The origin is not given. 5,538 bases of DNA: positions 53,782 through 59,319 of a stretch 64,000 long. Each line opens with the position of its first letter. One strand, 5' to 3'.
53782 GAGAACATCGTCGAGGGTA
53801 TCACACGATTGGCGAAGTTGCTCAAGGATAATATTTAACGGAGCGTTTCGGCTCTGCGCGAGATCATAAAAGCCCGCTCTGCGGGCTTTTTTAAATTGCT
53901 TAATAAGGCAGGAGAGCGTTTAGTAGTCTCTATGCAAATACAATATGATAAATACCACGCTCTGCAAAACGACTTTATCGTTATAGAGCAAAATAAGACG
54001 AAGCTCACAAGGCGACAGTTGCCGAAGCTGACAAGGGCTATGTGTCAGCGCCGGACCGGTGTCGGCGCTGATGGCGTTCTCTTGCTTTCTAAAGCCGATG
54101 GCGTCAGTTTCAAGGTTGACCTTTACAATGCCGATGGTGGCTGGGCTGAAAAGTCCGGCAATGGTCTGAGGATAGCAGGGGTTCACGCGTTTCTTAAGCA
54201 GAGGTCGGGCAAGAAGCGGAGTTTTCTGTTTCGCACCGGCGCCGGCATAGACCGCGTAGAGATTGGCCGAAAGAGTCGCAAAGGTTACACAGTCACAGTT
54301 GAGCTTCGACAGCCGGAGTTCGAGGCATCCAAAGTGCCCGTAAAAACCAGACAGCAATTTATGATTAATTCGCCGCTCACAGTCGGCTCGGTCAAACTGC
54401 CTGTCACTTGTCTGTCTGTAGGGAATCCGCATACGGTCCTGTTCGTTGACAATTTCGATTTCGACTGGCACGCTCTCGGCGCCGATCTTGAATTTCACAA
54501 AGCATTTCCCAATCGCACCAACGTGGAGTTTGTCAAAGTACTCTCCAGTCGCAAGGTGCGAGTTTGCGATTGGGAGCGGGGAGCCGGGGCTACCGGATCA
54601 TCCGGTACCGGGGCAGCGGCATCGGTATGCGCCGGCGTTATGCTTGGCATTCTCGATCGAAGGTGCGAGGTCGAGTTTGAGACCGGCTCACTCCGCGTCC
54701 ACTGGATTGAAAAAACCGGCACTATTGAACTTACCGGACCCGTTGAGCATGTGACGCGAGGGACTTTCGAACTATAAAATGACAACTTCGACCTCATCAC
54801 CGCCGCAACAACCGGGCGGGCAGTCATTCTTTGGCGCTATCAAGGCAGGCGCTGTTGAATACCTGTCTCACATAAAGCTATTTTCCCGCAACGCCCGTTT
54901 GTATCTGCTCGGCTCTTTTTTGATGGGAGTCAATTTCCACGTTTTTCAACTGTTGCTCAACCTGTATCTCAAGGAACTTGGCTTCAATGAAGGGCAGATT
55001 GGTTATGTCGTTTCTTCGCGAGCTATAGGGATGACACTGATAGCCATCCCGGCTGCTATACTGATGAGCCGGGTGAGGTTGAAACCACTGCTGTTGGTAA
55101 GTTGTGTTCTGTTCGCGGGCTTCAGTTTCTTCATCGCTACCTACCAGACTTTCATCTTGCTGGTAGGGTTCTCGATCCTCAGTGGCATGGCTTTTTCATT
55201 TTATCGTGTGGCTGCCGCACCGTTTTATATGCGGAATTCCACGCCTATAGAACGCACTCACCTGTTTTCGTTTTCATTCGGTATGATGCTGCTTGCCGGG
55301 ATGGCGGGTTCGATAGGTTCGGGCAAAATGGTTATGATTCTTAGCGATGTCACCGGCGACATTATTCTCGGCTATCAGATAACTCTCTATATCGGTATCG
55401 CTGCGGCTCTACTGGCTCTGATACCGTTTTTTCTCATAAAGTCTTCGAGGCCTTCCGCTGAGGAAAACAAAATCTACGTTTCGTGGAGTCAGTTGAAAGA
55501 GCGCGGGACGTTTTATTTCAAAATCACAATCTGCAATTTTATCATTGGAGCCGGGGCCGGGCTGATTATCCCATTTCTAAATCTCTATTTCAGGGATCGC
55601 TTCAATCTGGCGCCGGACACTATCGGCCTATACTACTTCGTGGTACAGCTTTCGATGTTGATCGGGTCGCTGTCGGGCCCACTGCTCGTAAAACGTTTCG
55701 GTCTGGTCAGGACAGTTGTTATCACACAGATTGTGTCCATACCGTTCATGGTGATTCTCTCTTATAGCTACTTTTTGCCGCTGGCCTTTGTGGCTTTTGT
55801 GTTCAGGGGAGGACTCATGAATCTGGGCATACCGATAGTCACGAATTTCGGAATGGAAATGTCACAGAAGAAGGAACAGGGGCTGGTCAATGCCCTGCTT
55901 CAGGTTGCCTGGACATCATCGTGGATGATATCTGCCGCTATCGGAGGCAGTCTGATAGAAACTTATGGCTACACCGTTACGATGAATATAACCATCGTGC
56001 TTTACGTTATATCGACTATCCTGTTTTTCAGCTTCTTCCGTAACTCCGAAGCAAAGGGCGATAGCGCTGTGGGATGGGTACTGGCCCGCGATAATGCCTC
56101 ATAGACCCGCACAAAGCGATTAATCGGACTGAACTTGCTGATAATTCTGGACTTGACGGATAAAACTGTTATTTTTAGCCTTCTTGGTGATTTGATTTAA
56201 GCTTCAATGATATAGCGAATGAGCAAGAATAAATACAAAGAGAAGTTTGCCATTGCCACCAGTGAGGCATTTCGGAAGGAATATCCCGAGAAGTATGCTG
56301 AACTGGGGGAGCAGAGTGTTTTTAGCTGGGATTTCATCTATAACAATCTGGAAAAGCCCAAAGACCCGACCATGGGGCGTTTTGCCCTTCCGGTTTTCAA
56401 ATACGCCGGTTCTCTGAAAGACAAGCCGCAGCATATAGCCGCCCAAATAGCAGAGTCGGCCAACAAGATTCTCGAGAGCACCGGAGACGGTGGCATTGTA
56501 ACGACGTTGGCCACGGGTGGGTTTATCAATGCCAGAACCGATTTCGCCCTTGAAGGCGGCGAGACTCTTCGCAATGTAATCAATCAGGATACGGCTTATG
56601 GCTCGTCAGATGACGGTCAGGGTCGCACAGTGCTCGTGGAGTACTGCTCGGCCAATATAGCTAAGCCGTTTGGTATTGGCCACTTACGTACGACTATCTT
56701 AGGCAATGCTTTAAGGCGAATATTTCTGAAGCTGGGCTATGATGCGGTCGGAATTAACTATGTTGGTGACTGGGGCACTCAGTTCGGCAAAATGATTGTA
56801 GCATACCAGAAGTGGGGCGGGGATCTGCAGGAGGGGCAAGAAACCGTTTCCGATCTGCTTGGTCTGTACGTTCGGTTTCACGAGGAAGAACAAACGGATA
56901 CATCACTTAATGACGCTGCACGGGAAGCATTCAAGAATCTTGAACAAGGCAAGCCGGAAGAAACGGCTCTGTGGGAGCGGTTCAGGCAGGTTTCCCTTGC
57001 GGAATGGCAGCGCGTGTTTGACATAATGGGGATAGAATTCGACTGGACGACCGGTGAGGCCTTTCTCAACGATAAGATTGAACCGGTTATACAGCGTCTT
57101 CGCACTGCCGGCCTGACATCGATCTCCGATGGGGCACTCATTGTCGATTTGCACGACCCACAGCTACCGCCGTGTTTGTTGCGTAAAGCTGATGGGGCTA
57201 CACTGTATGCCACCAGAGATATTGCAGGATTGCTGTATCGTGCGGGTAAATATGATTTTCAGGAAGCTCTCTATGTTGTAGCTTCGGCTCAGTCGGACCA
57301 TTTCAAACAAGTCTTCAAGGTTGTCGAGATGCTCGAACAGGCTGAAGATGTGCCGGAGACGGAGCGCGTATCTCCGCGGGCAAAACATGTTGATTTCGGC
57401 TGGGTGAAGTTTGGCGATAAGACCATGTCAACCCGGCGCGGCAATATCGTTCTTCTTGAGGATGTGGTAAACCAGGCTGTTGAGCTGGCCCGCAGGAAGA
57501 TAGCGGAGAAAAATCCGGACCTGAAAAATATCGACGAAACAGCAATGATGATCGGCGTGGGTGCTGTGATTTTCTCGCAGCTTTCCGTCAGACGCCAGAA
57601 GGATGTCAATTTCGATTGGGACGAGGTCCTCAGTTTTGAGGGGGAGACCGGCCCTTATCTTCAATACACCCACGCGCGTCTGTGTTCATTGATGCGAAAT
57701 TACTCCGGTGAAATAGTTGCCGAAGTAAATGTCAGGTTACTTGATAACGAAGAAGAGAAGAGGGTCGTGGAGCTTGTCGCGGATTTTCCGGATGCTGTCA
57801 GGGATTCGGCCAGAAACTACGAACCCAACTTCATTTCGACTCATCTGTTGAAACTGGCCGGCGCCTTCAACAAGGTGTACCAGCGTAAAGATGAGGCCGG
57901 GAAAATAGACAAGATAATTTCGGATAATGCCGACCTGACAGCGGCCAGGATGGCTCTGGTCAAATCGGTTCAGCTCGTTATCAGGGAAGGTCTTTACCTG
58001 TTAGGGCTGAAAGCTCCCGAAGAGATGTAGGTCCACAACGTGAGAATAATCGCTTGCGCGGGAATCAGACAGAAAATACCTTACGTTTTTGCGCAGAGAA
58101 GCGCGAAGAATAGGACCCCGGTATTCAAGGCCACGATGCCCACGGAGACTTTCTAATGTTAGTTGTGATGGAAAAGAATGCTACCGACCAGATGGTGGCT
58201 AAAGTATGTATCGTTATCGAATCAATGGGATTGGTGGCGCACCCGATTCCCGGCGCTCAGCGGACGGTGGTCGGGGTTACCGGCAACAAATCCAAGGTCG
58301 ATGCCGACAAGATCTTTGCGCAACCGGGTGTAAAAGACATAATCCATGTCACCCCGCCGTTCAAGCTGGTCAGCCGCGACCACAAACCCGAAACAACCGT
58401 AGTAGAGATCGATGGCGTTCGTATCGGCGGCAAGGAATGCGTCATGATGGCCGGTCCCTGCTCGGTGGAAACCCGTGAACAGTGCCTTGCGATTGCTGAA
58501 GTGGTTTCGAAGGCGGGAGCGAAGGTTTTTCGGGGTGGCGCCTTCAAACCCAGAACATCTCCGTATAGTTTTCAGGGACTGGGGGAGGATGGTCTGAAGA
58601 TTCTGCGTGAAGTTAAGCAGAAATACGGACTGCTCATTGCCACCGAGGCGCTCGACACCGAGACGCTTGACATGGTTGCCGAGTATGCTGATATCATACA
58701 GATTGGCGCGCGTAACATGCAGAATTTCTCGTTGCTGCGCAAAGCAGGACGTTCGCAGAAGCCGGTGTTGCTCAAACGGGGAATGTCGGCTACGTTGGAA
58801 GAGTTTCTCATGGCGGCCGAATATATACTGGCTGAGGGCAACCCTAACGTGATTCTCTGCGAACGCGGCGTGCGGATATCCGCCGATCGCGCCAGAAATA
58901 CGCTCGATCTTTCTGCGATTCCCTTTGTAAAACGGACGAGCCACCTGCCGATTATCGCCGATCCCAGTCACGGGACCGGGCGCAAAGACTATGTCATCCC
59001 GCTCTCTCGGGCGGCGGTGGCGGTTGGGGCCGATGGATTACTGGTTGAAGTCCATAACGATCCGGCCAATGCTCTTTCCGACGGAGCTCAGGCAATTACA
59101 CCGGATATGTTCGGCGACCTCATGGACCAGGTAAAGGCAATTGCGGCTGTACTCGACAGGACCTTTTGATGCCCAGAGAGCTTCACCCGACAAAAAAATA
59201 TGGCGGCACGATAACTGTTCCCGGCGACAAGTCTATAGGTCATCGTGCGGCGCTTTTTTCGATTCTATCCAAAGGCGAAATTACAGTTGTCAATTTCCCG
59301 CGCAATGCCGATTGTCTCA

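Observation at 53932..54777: DapF homologue in which both catalytic cysteines read as serine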

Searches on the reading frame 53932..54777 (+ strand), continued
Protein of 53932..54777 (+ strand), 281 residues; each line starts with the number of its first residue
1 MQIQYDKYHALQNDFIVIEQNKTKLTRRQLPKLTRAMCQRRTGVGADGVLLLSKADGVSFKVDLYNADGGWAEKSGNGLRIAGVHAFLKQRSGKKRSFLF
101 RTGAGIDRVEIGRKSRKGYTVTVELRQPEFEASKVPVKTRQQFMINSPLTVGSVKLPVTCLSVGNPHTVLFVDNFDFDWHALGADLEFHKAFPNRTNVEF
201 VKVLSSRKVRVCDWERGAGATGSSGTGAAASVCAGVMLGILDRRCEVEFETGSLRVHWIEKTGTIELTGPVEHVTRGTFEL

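Call 75: find_encoding_contigs(protein=P0273, flank=6000, max_places=1)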
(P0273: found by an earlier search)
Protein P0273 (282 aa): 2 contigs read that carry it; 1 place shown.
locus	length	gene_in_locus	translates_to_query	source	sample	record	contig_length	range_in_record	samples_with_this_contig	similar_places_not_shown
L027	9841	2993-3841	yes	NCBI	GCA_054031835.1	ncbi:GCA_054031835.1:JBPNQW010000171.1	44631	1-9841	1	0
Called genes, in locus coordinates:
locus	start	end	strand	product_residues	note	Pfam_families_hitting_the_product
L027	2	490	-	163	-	?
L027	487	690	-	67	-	PF09838:DUF2065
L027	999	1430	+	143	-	PF01381:HTH_3 (weak), PF13560:HTH_31 (weak), PF12728:HTH_17 (faint)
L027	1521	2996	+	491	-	PF00089:Trypsin, PF13365:Trypsin_2, PF00595:PDZ, PF13180:PDZ_2, PF17820:PDZ_6, PF00595:PDZ (weak), PF13180:PDZ_2, PF17820:PDZ_6, +1 more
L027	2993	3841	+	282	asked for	PF01678:DAP_epimerase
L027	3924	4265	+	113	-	PF01245:Ribosomal_L19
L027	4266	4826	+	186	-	PF01351:RNase_HII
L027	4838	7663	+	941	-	PF00515:TPR_1 (faint), PF01535:PPR (faint), PF07719:TPR_2 (faint), PF12895:ANAPC3 (faint), PF13174:TPR_6 (faint), PF13414:TPR_11 (weak), PF20225:DUF6584 (weak), PF13414:TPR_11 (weak), +19 more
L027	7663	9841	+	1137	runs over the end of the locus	PF07719:TPR_2 (faint), PF13424:TPR_12 (faint), PF17874:TPR_MalT (faint), PF00158:Sigma54_activat, PF07728:AAA_5 (weak), PF14532:Sigma54_activ_2, PF25601:AAA_lid_14, PF02954:HTH_8 (weak)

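Call 76: find_encoding_contigs(protein=P0279, flank=6000, max_places=1)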
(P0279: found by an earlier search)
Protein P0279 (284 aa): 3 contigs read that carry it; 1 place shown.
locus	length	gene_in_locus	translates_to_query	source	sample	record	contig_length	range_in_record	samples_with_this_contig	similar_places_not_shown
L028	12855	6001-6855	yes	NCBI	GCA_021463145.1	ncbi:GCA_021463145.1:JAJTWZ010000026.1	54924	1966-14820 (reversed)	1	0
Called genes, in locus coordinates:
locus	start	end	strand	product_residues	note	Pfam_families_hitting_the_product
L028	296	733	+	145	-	PF00903:Glyoxalase, PF13468:Glyoxalase_3, PF13669:Glyoxalase_4, PF18029:Glyoxalase_6 (weak)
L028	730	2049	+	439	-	PF13145:Rotamase_2, PF13616:Rotamase_3, PF00639:Rotamase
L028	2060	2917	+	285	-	PF00753:Lactamase_B, PF23023:Anti-Pycsar_Apyc1 (weak), PF12706:Lactamase_B_2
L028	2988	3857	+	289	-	PF01048:PNP_UDP_1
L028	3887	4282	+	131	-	PF13174:TPR_6 (faint)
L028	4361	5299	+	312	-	PF00294:PfkB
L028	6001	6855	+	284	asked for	PF01678:DAP_epimerase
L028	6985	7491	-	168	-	PF06803:DUF1232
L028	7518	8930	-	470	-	PF00072:Response_reg, PF03109:ABC1 (faint), PF00069:Pkinase, PF07714:PK_Tyr_Ser-Thr, PF06293:Kdo (weak)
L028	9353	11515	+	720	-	PF00515:TPR_1 (faint), PF01535:PPR (faint), PF07719:TPR_2 (faint), PF12895:ANAPC3 (faint), PF13176:TPR_7 (faint), PF13181:TPR_8 (faint), PF14559:TPR_19 (weak), PF00990:GGDEF, +10 more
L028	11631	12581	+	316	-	PF03109:ABC1 (faint), PF00069:Pkinase, PF07714:PK_Tyr_Ser-Thr, PF01636:APH (faint), PF06293:Kdo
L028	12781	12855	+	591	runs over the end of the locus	PF17899:Peptidase_M61_N, PF05299:Peptidase_M61, PF13180:PDZ_2, PF17820:PDZ_6 (weak)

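Call 80: list_cluster_members(proteins=[P0001, P0002, P0015, P0032, P0046, P0067, P0120, P0129, P0125, P0455])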
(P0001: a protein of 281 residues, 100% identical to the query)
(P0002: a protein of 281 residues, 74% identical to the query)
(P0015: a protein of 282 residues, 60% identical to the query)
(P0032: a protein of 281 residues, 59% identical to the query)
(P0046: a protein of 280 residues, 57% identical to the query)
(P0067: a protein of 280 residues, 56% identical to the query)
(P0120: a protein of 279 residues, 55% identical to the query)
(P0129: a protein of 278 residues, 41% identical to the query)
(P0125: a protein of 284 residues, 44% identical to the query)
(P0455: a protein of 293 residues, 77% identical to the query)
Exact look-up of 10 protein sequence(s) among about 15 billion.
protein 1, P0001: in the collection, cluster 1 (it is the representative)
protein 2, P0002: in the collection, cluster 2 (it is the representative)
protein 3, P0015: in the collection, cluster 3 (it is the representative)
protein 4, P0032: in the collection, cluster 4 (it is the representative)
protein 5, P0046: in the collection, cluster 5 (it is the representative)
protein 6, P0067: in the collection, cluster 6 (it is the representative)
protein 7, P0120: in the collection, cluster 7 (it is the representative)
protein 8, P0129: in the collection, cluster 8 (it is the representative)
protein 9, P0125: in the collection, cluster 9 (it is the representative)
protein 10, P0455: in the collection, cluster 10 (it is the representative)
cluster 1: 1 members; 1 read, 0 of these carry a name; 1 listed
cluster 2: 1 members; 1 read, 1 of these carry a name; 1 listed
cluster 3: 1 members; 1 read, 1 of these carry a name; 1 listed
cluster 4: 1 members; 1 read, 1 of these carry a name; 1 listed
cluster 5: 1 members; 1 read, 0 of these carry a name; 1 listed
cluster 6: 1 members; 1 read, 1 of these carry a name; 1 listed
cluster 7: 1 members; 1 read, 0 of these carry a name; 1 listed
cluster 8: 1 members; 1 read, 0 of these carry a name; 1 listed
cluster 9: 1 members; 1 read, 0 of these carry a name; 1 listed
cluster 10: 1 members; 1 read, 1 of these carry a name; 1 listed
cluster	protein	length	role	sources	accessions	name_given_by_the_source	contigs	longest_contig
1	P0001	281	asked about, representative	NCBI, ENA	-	-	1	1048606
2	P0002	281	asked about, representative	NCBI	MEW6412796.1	MAG: diaminopimelate epimerase [Candidatus Zixiibacteriota bacterium]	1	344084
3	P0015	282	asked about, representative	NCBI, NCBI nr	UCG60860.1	MAG: diaminopimelate epimerase [Candidatus Zixiibacteriota bacterium] | MAG: diaminopimelate epimerase [candidate division Zixibacteria bacterium]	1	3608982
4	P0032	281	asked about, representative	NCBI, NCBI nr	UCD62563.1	MAG: diaminopimelate epimerase [Candidatus Zixiibacteriota bacterium] | MAG: diaminopimelate epimerase [candidate division Zixibacteria bacterium]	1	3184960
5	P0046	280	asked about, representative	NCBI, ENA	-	-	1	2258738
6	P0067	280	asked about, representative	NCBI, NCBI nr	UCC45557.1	MAG: diaminopimelate epimerase [Candidatus Zixiibacteriota bacterium] | MAG: diaminopimelate epimerase [candidate division Zixibacteria bacterium]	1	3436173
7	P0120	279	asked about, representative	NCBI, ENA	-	-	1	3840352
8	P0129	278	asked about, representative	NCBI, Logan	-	-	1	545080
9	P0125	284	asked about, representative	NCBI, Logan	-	-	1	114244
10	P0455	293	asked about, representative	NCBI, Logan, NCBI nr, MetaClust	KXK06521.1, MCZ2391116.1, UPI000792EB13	MAG: diaminopimelate epimerase [Acidobacteria bacterium OLB17] | status=active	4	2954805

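Call 81: find_encoding_contigs(protein=P0001, flank=1000, max_places=2)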
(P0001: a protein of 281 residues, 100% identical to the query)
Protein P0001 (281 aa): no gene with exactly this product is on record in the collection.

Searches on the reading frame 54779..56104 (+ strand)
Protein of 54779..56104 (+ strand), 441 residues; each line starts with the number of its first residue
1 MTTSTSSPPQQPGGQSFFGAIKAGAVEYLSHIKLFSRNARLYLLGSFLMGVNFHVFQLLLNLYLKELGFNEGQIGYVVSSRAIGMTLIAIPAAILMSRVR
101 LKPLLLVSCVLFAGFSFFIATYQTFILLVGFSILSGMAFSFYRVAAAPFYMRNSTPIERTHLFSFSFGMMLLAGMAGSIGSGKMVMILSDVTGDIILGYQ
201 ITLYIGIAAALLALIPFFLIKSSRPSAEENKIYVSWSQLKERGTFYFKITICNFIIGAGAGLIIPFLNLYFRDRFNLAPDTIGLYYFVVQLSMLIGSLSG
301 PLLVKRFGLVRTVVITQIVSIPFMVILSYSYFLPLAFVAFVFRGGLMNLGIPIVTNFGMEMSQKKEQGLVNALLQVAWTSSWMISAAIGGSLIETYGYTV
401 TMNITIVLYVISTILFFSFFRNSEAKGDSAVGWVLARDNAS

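Call 3: search_protein_families(library=pfam, proteins=[window:54779-56104:+], max_evalue=0.01)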
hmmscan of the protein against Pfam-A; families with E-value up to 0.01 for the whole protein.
window:54779-56104:+ (441 aa): 3 families
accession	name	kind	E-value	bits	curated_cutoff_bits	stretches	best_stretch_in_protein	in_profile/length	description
PF07690.21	MFS_1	-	1.9e-31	109.7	33.4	2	250-426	2-178/347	Major Facilitator Superfamily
PF12832.13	MFS_1_like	-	9.3e-11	41.8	25.2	2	37-182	212-359/373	MFS_1 like family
PF13347.12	MFS_2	-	3.5e-07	29.6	27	1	100-342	66-327/427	MFS/sugar transport protein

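Call 4: search_protein_families(library=ncbifam, proteins=[window:54779-56104:+], max_evalue=0.01)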
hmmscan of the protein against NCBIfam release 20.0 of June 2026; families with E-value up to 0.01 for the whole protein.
window:54779-56104:+ (441 aa): 7 families
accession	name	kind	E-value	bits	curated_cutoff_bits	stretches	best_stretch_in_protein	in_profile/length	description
TIGR00900.1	2A0121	subfamily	5.1e-08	32.6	319.6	1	40-184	213-359/364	H+ Antiporter protein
TIGR00880.1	2_A_01_02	superfamily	5.7e-07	29.7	131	1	75-190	1-112/141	multidrug resistance protein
NF002962.0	PRK03633.1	equivalog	2.7e-06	26.7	361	1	34-423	3-372/382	MFS transporter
TIGR00893.1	2A0114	subfamily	5e-05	22.4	395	1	65-416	22-395/399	D-galactonate transporter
TIGR00895.1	2A0115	subfamily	0.00023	20.2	418.55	0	271-416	43-188/398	aromatic acid/H+ symport family MFS transporter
NF038246.1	bile_salt_MFS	equivalog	0.00076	18.4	400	1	238-416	222-400/408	conjugated bile salt MFS transporter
NF053517.1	HbztTptrPcaK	equivalog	0.0025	16.9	770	1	42-187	24-169/437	4-hydroxybenzoate transporter PcaK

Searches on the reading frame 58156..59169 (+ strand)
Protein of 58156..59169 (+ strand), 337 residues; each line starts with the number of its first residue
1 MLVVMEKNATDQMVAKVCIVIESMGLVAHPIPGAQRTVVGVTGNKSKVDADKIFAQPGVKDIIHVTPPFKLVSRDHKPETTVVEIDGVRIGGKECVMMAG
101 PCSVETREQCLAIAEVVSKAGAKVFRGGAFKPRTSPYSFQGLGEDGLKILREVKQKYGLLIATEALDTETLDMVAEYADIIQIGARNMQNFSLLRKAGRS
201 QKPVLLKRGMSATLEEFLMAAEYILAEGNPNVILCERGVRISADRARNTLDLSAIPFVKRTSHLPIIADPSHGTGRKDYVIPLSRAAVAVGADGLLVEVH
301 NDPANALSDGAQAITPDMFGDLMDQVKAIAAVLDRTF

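Call 24: search_protein_families(library=pfam, proteins=[window:58156-59169:+], max_evalue=0.0001)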
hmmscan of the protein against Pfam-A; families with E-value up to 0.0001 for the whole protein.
window:58156-59169:+ (337 aa): 3 families
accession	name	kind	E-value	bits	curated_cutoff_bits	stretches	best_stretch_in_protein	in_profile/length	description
PF00793.26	DAHP_synth_1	-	8.6e-81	271.2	25.5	1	84-322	5-257/270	DAHP synthetase I family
PF18152.6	DAHP_snth_FXD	-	1.3e-17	63.8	27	1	1-66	1-66/67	DAHP synthase ferredoxin-like domain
PF03102.20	NeuB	-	2.7e-10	40.5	22.1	1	142-333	53-236/241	NeuB family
